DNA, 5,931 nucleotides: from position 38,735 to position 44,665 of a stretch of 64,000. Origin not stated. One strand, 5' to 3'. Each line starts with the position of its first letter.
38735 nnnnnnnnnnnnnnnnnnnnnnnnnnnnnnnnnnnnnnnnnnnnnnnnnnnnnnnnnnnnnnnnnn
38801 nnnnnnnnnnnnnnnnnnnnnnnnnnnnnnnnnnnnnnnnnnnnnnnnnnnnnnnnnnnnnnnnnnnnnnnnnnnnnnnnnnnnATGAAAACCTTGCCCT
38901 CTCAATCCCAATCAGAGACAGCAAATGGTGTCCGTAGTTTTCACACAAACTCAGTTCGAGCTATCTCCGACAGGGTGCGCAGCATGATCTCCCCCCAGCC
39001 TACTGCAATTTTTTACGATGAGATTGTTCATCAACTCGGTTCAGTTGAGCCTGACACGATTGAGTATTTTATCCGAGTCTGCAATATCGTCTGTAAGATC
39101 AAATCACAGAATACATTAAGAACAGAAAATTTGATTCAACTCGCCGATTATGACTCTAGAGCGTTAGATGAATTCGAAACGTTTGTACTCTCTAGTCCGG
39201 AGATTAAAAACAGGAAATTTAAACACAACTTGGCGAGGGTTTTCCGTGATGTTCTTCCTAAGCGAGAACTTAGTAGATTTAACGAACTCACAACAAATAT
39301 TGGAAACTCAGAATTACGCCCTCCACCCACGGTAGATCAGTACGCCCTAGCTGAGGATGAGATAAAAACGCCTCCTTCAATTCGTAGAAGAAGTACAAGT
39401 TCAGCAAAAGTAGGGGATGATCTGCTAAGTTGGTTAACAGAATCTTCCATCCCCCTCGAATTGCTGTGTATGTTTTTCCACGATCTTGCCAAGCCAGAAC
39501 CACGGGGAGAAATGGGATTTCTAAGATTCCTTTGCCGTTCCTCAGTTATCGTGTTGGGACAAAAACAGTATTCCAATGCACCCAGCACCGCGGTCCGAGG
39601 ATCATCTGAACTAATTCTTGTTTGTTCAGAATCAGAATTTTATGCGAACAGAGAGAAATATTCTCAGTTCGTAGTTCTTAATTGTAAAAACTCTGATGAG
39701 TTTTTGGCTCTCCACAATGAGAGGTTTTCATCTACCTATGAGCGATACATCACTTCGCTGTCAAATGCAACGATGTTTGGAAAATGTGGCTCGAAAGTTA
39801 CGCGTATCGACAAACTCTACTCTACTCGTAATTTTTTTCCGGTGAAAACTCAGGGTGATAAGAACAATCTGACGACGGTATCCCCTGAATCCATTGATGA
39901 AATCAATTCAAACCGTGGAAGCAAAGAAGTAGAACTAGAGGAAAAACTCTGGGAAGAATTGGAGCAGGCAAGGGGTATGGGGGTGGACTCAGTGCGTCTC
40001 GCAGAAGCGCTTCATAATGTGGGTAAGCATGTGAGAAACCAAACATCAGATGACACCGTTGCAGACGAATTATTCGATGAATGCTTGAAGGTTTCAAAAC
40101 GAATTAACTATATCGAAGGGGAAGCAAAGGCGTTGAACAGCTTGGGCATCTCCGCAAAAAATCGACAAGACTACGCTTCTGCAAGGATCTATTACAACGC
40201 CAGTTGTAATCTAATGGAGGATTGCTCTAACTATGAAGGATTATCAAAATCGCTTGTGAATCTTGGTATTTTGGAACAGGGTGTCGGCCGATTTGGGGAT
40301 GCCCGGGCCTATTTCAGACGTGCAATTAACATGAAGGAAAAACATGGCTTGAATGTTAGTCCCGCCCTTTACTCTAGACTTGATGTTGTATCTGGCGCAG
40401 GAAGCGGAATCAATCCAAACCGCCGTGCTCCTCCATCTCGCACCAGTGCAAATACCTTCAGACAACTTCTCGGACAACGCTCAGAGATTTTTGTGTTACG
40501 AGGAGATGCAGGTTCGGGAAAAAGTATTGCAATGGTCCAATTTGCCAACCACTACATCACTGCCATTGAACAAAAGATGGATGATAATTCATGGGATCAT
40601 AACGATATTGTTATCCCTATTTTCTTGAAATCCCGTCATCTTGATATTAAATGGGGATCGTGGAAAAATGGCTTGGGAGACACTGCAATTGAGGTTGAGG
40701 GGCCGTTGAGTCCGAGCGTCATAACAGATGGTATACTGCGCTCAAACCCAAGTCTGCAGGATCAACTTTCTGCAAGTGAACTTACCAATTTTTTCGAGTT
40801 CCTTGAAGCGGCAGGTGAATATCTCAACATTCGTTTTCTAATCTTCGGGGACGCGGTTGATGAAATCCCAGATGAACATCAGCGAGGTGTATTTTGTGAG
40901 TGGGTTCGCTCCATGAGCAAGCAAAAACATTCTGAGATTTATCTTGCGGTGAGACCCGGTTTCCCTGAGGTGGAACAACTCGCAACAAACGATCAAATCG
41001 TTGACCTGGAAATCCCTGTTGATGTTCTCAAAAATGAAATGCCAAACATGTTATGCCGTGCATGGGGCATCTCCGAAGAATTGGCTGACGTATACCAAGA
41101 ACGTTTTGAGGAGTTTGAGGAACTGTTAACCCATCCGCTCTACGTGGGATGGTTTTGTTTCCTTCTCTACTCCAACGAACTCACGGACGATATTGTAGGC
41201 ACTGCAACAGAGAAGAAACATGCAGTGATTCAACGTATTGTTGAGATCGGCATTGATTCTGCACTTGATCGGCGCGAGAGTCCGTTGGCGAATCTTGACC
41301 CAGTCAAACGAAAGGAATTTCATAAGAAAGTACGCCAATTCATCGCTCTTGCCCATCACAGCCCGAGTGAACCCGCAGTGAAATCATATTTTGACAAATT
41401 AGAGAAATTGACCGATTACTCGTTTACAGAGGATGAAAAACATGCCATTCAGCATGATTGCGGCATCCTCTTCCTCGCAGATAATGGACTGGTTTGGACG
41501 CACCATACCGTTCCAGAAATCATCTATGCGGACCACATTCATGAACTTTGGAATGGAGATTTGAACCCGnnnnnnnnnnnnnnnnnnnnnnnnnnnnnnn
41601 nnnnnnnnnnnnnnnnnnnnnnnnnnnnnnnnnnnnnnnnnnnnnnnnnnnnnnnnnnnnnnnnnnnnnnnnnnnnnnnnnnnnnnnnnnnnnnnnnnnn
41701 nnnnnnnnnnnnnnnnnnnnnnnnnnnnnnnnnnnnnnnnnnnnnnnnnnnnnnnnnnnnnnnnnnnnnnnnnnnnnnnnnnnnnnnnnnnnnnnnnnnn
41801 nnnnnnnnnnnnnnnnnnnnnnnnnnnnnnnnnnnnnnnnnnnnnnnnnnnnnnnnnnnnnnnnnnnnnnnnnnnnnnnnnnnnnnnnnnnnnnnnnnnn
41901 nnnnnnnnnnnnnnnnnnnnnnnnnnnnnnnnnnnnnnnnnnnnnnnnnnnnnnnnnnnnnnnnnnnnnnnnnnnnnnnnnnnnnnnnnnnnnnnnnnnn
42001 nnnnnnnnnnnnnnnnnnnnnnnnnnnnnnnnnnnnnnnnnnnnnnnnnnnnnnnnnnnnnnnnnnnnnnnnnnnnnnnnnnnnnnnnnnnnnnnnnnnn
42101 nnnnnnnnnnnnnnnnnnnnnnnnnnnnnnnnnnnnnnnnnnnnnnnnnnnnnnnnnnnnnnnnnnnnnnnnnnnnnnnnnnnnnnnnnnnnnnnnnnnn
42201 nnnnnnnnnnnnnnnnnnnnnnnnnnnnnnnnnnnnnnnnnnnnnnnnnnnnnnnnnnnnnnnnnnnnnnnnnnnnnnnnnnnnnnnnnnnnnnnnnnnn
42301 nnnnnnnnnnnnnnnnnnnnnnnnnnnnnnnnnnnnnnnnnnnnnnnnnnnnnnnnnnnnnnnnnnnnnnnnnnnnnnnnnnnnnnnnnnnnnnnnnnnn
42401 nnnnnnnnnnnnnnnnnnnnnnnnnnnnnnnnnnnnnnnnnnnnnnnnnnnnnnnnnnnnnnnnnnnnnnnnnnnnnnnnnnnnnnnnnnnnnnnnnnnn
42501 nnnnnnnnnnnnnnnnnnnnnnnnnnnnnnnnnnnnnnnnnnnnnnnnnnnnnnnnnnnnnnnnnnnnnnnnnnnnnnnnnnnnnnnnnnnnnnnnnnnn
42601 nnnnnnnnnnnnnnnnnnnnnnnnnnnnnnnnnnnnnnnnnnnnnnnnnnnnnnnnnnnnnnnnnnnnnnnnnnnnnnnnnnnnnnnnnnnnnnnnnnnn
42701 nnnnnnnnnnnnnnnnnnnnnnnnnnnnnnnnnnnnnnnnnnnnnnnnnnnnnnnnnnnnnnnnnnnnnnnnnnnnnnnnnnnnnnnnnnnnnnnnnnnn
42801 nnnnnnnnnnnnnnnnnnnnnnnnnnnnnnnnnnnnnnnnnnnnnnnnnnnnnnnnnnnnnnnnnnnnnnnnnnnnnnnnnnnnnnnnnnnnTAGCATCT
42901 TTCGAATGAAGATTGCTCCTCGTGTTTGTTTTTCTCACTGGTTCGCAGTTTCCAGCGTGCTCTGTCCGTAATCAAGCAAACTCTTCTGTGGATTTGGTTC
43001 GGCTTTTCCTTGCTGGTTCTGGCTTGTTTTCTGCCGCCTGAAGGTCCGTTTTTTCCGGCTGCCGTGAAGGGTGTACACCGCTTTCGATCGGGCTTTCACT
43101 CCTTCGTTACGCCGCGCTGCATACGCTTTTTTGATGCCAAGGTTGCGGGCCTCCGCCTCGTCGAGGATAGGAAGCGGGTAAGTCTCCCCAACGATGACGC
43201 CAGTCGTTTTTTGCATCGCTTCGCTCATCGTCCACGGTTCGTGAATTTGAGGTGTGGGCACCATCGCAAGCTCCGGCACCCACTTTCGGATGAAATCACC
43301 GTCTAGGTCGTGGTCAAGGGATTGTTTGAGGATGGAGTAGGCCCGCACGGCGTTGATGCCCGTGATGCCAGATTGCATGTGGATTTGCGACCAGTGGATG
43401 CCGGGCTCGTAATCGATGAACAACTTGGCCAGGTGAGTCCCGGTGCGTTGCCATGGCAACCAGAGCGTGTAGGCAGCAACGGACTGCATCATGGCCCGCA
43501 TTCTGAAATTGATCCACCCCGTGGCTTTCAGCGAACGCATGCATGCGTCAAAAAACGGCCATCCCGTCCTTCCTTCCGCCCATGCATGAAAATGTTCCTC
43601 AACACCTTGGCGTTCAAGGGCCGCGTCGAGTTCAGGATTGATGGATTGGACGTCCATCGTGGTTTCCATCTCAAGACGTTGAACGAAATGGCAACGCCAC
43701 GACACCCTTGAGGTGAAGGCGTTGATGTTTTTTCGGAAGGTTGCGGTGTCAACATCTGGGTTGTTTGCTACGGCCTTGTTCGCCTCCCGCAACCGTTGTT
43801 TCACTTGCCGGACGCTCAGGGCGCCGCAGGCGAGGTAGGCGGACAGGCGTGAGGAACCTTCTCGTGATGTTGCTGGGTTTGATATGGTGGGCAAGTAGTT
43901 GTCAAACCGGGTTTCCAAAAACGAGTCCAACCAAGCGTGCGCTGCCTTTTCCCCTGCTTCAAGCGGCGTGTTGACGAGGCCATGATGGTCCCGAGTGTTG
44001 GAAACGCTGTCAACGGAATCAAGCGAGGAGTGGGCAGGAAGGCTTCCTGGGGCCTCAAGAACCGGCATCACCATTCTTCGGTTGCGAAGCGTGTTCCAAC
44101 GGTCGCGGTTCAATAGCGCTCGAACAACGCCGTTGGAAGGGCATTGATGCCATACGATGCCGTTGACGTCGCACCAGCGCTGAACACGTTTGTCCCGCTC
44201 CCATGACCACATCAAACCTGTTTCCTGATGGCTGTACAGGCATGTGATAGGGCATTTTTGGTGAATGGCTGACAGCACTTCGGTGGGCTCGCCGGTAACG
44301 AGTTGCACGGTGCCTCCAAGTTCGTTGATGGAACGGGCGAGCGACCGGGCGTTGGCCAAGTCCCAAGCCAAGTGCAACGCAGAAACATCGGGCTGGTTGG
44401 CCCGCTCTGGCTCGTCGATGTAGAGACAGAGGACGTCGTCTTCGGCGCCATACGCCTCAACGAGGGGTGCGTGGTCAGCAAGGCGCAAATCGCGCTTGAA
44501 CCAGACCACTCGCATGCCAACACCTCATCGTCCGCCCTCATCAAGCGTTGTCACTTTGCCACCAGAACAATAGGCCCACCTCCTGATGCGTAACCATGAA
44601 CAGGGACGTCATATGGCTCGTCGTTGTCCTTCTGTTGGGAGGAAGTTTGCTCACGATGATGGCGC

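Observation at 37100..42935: Low-GC ~5.8 kb accessory island wedged between msrA and a photolyase gene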

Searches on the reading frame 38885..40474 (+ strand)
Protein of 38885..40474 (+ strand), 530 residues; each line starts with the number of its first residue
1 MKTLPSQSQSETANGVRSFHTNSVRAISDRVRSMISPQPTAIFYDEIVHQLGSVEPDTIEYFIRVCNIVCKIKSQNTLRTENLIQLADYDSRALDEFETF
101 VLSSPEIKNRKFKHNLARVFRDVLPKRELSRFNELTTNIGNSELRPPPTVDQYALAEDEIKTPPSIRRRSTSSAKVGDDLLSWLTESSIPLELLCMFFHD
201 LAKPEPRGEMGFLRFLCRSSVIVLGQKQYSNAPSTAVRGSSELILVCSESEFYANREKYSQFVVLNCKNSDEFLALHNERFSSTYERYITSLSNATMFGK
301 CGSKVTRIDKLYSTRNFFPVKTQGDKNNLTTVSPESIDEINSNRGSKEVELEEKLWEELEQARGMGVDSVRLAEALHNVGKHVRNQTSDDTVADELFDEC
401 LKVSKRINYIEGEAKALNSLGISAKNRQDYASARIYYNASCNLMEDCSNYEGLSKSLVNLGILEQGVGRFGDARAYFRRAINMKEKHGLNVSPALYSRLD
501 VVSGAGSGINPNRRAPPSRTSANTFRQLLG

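Call 84: search_solved_structures(query=A4, max_evalue=5)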
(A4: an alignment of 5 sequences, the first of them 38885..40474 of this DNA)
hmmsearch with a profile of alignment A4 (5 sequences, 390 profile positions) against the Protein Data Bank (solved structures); distinct sequences matched with E-value up to 5: 5.
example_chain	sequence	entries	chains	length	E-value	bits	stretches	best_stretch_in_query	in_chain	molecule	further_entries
8whh_A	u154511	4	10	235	0.15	14.4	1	117-203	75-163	CLIP-associating protein 2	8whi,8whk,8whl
8whj_A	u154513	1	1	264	0.19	14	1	118-203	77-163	CLIP-associating protein 2,Pleckstrin homology-like domain family B member 2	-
1y2q_A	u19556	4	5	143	0.74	12.1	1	313-367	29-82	Threonyl-tRNA synthetase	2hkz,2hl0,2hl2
2hl1_A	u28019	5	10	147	0.77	12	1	313-367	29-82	Threonyl-tRNA synthetase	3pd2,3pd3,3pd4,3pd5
4rrq_A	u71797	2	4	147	0.78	12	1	313-367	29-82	Threonine--tRNA ligase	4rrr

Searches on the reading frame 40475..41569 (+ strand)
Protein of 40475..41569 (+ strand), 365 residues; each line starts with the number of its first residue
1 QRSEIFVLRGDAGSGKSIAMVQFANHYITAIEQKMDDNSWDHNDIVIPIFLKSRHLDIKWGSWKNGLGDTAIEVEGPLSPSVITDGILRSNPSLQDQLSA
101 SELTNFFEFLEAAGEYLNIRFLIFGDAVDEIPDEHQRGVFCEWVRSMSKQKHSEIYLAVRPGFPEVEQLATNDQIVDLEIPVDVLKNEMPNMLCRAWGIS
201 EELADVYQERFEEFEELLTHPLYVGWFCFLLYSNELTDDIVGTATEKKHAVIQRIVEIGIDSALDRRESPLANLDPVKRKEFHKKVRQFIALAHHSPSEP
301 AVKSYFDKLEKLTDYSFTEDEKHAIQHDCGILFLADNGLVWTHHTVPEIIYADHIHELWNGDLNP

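Call 83: search_solved_structures(query=A5, max_evalue=1)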
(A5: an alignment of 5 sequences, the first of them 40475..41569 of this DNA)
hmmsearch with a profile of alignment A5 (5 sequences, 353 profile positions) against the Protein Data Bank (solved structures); distinct sequences matched with E-value up to 1: 2.
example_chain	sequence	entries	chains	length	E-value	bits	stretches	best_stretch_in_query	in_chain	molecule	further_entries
9hqu_A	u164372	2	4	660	0.13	14.9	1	30-193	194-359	DUF3732 domain-containing protein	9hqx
7zcg_B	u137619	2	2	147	0.18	14.5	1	27-125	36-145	Charged multivesicular body protein 2a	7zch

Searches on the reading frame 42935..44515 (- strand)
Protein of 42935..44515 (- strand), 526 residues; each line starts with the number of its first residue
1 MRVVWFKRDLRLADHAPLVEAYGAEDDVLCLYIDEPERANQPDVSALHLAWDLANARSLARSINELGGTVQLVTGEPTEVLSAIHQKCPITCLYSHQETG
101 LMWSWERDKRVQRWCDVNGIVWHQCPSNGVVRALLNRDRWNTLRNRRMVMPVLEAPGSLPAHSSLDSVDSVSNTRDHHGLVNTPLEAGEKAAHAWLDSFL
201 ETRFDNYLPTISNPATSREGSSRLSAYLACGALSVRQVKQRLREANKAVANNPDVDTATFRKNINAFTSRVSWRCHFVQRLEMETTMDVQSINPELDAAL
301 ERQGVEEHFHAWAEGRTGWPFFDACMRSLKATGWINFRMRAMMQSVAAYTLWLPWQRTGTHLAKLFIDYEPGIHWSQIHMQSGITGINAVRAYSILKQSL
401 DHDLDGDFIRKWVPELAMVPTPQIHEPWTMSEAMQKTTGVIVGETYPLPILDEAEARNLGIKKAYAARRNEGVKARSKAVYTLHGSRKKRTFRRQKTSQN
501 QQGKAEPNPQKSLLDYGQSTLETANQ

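Call 5: search_protein_families(library=pfam, proteins=[window:42935-44515:-], max_evalue=0.1)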
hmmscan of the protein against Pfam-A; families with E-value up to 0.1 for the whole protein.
window:42935-44515:- (526 aa): 2 families
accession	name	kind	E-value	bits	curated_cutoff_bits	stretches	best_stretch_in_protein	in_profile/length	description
PF03441.19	FAD_binding_7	-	1e-58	198.6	27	1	267-459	1-196/203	FAD binding domain of DNA photolyase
PF00875.24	DNA_photolyase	-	1.5e-20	74.2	26.6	1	3-131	2-129/164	DNA photolyase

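Call 9: find_encoding_contigs(protein=window:42935-44515:-, flank=10000, max_places=10)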
Protein window:42935-44515:- (526 aa): no gene with exactly this product is on record in the collection.

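Call 23: find_related_loci(query=window:42935-44515:-, collection=genome_contigs, flank=10000)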
Query window:42935-44515:- (526 aa) in genome_contigs; peptide patterns used: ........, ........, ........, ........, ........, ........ (x = any residue, [..] = any of these).
162 stretches matched a pattern; 104 encode a relative of the query (tblastn E <= 1e-3); the best 80 are kept; 80 distinct loci.
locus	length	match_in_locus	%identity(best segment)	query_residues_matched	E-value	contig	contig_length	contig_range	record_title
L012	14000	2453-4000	70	1-516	0e+0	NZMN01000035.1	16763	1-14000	MAG: Methanobacteriota archaeon isolate IN1219 32318, whole genome shotgun sequence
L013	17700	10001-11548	70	1-516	0e+0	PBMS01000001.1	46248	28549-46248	MAG: Methanobacteriota archaeon isolate SP207 24242, whole genome shotgun sequence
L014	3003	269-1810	67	1-516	0e+0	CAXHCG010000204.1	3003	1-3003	MAG TPA_asm: uncultured Candidatus Poseidoniales archaeon isolate SRR12479975_maxbin2_4 genome assembly, contig: ERZ4874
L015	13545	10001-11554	67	1-521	0e+0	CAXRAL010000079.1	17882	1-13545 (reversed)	MAG: Candidatus Poseidoniaceae archaeon isolate YZ09aB_8.77 genome assembly, contig: k141_749712, whole genome shotgun s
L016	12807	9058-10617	66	1-516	0e+0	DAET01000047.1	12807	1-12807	MAG TPA_asm: Euryarchaeota archaeon UBA486 UBA486_contig_86378, whole genome shotgun sequence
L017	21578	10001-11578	63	1-516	0e+0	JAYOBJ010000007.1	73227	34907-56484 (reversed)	MAG: Methanobacteriota archaeon isolate 139554_S156_rosella_bins.tsv.064 NODE_230_length_73227_cov_11.113404, whole geno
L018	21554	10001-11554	62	1-521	0e+0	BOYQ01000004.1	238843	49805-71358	MAG: Candidatus Poseidoniales archaeon CM1_5m.P78 DNA, sequence04, whole genome shotgun sequence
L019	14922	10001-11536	55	1-516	0e+0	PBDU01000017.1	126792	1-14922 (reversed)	MAG: Methanobacteriota archaeon isolate SP339 MHASMcontig_2224546, whole genome shotgun sequence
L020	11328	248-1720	51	3-490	3e-164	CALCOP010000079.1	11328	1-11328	MAG TPA_asm: uncultured euryarchaeote isolate ERR599165_bin.117_CONCOCT_v1.1_MAG genome assembly, contig: ERZ842087.978,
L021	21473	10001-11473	51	3-490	3e-163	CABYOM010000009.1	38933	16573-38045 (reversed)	uncultured Candidatus Poseidoniales archaeon isolate AG-333-I22 genome assembly, contig: AG-333-I22_NODE_9, whole genome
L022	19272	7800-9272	50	3-490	7e-162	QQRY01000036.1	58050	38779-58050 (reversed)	MAG: Candidatus Poseidoniales archaeon isolate bin_137 U_43176-36, whole genome shotgun sequence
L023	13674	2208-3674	49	5-490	6e-160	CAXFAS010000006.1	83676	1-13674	MAG TPA_asm: uncultured euryarchaeote isolate ERR599092_binner12_Refined_81 genome assembly, contig: ERZ841394.242, whol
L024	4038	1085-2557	50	3-490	4e-165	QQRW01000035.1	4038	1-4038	MAG: Candidatus Poseidoniales archaeon isolate bin_112 U_43171-35, whole genome shotgun sequence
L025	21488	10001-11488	48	1-494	4e-159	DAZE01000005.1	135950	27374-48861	MAG TPA_asm: Euryarchaeota archaeon UBA558 UBA558_contig_4247, whole genome shotgun sequence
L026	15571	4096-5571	51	3-490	5e-159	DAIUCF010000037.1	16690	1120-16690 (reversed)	MAG TPA_asm: Candidatus Poseidoniaceae archaeon isolate CTOTU8138 NODE_2317_length_16690_cov_12.507604, whole genome sho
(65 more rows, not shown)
